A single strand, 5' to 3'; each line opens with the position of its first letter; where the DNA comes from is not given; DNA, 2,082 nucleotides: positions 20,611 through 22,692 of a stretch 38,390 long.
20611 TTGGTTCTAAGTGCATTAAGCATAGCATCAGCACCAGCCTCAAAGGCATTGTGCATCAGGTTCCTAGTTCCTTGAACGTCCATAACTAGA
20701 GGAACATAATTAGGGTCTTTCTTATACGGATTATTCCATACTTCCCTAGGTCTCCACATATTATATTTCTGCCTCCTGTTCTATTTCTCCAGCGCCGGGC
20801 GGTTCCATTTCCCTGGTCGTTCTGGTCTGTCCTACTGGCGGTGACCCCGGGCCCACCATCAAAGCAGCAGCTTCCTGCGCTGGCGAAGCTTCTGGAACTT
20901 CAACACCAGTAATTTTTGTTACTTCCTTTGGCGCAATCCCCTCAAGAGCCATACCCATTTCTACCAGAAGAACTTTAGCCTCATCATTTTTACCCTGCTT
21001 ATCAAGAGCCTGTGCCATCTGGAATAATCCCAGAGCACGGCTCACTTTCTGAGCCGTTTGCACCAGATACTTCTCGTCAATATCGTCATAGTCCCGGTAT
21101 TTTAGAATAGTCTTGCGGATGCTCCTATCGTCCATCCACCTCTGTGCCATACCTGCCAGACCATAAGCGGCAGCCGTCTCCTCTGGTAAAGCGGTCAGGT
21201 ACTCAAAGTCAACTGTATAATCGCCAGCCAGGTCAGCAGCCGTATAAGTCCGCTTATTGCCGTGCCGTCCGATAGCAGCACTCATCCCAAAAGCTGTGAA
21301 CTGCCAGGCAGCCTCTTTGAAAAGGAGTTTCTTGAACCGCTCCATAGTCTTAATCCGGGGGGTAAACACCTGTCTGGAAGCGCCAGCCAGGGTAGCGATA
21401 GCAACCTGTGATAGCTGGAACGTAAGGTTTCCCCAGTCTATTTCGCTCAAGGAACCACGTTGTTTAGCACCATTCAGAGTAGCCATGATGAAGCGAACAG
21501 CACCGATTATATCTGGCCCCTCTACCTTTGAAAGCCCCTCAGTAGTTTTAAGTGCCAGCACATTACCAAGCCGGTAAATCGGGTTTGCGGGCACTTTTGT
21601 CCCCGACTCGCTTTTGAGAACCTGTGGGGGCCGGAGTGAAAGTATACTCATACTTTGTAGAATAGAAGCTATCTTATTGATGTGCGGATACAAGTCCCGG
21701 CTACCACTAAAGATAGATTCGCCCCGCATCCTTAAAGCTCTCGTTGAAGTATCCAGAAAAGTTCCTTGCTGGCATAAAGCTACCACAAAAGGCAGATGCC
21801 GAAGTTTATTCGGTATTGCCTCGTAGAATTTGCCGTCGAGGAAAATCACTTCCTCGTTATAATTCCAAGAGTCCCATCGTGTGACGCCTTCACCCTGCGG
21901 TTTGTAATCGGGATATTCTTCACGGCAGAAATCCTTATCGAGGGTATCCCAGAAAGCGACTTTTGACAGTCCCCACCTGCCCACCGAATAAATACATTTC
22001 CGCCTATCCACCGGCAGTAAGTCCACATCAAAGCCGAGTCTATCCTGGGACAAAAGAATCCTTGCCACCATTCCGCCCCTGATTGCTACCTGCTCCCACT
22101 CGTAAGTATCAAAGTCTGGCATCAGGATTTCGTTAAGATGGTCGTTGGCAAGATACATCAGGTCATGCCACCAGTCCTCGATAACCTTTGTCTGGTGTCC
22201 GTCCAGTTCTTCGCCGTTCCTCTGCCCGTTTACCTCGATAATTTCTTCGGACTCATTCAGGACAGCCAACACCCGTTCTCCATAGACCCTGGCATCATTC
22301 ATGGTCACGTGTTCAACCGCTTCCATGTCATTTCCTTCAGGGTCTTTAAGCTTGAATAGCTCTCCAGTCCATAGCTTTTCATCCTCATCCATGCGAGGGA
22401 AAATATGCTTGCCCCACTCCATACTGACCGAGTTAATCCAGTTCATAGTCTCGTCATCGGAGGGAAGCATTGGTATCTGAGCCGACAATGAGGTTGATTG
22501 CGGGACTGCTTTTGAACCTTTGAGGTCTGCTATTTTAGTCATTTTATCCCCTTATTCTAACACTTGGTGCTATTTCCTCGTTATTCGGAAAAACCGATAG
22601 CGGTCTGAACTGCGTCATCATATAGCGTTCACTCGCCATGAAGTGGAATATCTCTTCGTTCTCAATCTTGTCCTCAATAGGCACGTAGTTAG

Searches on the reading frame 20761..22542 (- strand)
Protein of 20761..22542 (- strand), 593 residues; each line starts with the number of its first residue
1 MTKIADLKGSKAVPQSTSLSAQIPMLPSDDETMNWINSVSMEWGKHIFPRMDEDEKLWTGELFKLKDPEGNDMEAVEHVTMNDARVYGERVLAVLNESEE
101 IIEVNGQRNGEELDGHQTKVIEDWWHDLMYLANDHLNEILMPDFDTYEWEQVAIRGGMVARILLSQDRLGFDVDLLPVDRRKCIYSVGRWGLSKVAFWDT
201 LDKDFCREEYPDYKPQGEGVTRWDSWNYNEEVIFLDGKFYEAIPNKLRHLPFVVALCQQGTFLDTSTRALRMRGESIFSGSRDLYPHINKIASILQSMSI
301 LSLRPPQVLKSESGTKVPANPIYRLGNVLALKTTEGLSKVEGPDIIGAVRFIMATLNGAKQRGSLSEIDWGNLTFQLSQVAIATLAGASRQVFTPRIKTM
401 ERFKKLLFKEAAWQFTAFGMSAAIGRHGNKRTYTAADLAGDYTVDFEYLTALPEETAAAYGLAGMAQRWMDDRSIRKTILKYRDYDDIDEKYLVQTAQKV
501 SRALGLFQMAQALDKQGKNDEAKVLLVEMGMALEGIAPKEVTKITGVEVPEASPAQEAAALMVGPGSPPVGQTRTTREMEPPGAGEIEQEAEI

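Call 6: search_protein_families(library=phrogs, proteins=[window:20761-22542:-], max_evalue=0.001)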
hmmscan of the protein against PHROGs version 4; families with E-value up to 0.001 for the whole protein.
window:20761-22542:- (593 aa): 0 families

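Call 15: search_protein_families(library=pfam, proteins=[window:20761-22542:-], max_evalue=0.01)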
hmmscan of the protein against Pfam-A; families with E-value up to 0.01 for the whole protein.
window:20761-22542:- (593 aa): 0 families

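Call 75: search_solved_structures(query=window:20761-22542:-, max_evalue=1)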
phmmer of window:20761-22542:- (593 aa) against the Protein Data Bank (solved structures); distinct sequences matched with E-value up to 1: 0.

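Call 90: search_dna_similar(query=window:20761-22542:-, collection=phages, mode=protein, max_evalue=0.001, max_rows=15)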
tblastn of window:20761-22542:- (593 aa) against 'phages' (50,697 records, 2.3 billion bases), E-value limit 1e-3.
No match.

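Call 101: search_protein_families(library=ncbifam, proteins=[window:20761-22542:-], max_evalue=0.1)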
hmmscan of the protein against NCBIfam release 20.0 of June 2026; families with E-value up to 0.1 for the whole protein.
window:20761-22542:- (593 aa): 0 families

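Call 103: find_homologous_proteins(query=window:20761-22542:-, max_evalue=0.001)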
Query window:20761-22542:- (593 aa): 67 proteins with E <= 0.001 among 8000 candidates.
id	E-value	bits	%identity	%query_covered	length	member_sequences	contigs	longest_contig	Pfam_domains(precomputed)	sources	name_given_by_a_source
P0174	0.0e+0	1096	81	100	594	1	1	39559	-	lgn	-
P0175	0.0e+0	1065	78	99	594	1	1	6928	-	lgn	-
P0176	0.0e+0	1056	78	99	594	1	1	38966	-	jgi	jgi:hypothetical protein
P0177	0.0e+0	1055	77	100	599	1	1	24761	-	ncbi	-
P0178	0.0e+0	1055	77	100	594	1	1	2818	-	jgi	-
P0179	0.0e+0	1054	77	99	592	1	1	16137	-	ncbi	-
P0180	0.0e+0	1048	77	100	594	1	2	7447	-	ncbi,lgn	-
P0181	0.0e+0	1046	77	100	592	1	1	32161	-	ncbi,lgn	-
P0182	0.0e+0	1044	76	100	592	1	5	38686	-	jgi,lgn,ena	-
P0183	0.0e+0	1037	77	99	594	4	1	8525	-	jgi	-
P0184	0.0e+0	1032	76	100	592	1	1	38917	-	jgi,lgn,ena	-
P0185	0.0e+0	1022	75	100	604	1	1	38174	-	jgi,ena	-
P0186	0.0e+0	1015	75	99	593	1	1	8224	-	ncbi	-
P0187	0.0e+0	1011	73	100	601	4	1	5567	-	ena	-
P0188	0.0e+0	1010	74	100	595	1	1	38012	-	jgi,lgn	jgi:hypothetical protein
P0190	4.5e-294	994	73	99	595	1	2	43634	-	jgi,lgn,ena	-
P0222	4.1e-136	473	45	92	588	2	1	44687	-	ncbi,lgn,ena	-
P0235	3.3e-51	193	30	80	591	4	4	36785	-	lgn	-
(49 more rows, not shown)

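Call 105: search_solved_structures(query=A4, max_evalue=10)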
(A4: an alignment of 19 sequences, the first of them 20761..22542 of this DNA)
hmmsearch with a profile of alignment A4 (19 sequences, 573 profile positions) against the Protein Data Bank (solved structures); distinct sequences matched with E-value up to 10: 1.
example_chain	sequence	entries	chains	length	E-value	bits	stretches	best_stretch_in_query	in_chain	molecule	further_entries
7jh6_A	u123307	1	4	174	0.27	13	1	460-518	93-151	Two-domain di-Zn(II) and porphyrin-binding protein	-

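Call 106: search_protein_families(library=phrogs, alignment_id=A4, max_evalue=0.01)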
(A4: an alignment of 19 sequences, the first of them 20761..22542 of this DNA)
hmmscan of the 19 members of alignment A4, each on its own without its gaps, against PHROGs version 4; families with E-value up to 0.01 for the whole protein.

A. member 1, window:20761-22542:- (593 aa): 0 families

B. families by the number of members that match (of 19 scanned): 1 family
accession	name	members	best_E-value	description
phrog_64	-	2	6e-05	portal protein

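Call 107: find_encoding_contigs(protein=P0174, flank=10000, max_places=1)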
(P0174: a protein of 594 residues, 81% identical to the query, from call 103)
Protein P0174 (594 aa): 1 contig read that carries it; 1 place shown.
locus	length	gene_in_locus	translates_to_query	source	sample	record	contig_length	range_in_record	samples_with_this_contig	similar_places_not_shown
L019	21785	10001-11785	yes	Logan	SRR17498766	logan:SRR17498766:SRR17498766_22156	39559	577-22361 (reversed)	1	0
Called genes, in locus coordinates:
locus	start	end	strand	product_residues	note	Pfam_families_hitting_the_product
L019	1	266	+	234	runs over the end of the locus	-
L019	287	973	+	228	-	-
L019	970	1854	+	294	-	-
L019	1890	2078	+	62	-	-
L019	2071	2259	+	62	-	-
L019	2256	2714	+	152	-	-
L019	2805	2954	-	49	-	-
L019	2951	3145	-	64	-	-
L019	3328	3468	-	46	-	-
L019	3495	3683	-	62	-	-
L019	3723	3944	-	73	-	-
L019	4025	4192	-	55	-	-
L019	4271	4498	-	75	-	-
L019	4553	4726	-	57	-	-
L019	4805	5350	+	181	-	PF13384:HTH_23 (weak)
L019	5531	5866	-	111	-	-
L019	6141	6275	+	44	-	-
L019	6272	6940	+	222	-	-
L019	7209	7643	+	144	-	-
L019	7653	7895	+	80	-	-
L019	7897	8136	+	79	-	-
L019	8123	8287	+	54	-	PF09723:Zn_ribbon_8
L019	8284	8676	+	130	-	-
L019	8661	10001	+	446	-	-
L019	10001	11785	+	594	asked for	-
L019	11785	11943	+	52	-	-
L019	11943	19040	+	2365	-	-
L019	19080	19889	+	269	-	-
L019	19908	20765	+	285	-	-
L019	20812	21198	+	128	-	-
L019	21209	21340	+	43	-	-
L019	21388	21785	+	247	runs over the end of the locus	-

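Call 108: find_encoding_contigs(protein=P0190, flank=10000, max_places=1)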
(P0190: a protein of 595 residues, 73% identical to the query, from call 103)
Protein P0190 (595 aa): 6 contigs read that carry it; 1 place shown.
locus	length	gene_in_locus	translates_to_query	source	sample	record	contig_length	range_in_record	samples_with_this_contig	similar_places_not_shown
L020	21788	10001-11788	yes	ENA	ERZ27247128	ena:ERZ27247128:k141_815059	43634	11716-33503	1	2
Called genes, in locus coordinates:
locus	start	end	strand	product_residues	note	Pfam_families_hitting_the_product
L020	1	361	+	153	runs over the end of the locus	-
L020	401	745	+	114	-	-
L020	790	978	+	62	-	-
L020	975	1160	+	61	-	-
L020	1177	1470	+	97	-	-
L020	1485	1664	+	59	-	-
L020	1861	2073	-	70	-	-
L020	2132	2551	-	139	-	PF18847:LPD29 (weak)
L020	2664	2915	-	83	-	-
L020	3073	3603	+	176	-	-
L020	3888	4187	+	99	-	-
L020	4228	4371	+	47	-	-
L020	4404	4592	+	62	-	-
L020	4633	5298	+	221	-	PF13489:Methyltransf_23, PF07021:MetW (faint), PF08241:Methyltransf_11, PF13649:Methyltransf_25 (weak), PF13847:Methyltransf_31 (weak)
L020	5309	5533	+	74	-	-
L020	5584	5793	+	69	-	-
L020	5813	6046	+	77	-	-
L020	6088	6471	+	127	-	-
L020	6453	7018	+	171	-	-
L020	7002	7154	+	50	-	-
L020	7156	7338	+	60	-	-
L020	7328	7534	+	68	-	-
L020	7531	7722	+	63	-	-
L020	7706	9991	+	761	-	PF14890:Intein_splicing (weak)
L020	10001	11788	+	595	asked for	-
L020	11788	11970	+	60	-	-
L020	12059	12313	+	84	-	-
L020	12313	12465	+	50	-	-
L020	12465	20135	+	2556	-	PF18857:LPD38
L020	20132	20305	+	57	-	-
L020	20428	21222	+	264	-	-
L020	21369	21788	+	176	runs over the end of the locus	-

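Call 109: find_encoding_contigs(protein=P0222, flank=10000, max_places=1)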
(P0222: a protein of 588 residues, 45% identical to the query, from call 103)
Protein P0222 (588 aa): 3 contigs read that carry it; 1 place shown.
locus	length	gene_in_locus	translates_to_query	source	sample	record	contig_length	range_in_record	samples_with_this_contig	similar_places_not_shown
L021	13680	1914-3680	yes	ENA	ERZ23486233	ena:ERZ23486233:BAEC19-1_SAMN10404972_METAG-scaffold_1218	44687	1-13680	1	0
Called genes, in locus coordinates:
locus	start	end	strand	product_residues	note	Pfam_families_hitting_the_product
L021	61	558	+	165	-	PF07087:DUF1353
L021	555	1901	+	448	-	-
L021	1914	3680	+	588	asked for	-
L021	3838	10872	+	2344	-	-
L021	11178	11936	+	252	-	-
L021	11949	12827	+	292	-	-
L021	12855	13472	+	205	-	PF13392:HNH_3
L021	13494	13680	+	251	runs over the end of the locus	-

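Call 110: find_encoding_contigs(protein=P0235, flank=10000, max_places=1)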
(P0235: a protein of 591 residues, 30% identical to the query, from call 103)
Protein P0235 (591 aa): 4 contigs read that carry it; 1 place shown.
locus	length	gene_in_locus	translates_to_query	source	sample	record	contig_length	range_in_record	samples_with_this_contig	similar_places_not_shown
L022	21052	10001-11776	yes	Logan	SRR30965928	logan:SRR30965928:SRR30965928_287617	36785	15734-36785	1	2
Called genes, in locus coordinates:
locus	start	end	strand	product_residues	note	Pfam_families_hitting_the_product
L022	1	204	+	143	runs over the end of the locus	-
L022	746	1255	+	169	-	PF08299:Bac_DnaA_C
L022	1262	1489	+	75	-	-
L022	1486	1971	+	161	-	-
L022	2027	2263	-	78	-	-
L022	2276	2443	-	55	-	-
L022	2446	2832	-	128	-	PF12844:HTH_19 (weak), PF13560:HTH_31, PF01381:HTH_3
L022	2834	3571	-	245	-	-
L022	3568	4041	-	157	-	-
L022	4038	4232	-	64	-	-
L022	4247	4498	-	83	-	-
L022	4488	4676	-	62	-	-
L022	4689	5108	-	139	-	-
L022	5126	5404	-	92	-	-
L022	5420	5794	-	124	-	-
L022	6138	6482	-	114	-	-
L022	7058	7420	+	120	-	-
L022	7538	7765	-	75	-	-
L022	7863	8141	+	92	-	-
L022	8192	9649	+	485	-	-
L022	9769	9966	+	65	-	-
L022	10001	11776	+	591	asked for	-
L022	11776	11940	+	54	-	-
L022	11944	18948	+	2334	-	-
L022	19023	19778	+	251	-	-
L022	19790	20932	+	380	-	-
